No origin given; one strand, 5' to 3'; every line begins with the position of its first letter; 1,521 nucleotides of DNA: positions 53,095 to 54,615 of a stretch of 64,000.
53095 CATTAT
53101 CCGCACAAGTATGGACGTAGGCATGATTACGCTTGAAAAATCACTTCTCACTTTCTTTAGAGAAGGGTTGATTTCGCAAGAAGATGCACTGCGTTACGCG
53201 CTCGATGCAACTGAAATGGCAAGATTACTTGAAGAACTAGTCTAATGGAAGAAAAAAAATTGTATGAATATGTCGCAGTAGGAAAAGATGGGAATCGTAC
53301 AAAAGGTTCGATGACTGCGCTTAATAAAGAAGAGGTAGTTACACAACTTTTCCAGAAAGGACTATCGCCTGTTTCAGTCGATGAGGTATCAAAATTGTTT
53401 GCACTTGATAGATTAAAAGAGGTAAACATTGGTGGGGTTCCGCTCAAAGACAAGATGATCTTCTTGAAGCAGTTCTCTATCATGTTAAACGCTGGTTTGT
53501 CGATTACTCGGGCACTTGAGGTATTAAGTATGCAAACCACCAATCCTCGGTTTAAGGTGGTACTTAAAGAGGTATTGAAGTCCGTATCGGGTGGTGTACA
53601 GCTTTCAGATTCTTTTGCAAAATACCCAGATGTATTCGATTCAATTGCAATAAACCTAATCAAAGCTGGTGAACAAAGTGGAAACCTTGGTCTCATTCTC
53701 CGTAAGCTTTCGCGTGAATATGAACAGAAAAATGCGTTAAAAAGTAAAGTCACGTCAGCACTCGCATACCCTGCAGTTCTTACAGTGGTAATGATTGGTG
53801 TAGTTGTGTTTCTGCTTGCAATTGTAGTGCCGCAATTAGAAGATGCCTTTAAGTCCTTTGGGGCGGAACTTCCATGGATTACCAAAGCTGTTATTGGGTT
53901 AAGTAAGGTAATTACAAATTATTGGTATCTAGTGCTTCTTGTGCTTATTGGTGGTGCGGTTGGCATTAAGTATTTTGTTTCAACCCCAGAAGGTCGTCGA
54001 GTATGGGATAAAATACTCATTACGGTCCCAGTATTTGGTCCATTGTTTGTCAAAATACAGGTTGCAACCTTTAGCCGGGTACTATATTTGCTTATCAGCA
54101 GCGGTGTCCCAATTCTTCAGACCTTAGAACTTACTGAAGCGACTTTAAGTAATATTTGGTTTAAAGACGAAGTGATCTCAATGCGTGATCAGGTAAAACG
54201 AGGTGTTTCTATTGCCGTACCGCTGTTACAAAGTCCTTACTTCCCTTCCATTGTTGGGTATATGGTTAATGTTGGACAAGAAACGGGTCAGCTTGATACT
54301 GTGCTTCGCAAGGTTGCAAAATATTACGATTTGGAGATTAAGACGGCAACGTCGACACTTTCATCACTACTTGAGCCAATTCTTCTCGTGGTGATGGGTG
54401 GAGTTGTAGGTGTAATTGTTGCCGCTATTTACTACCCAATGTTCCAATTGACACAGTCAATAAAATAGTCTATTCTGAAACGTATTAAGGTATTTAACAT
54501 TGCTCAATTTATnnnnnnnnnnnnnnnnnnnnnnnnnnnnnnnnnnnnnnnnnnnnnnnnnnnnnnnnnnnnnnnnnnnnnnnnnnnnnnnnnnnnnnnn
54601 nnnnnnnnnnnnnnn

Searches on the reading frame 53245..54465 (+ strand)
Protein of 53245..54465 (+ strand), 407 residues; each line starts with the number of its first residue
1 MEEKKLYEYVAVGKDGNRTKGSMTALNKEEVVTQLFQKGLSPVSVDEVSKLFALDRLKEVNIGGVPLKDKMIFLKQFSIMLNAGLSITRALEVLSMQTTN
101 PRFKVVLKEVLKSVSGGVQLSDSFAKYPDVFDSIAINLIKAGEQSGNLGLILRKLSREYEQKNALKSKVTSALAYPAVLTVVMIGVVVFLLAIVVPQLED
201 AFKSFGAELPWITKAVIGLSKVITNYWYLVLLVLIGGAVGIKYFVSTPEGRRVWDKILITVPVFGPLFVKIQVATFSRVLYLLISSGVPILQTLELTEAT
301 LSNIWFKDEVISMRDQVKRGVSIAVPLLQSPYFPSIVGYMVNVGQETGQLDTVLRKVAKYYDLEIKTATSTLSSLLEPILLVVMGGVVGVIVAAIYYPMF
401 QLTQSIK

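Call 27: search_protein_families(library=pfam, proteins=[window:53245-54465:+], max_evalue=0.001)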
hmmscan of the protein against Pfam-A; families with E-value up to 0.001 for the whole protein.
window:53245-54465:+ (407 aa): 1 family
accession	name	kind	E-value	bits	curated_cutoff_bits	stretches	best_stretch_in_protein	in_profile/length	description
PF00482.28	T2SSF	-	8e-63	210.4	25.2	2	73-196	1-125/125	Type II secretion system (T2SS), protein F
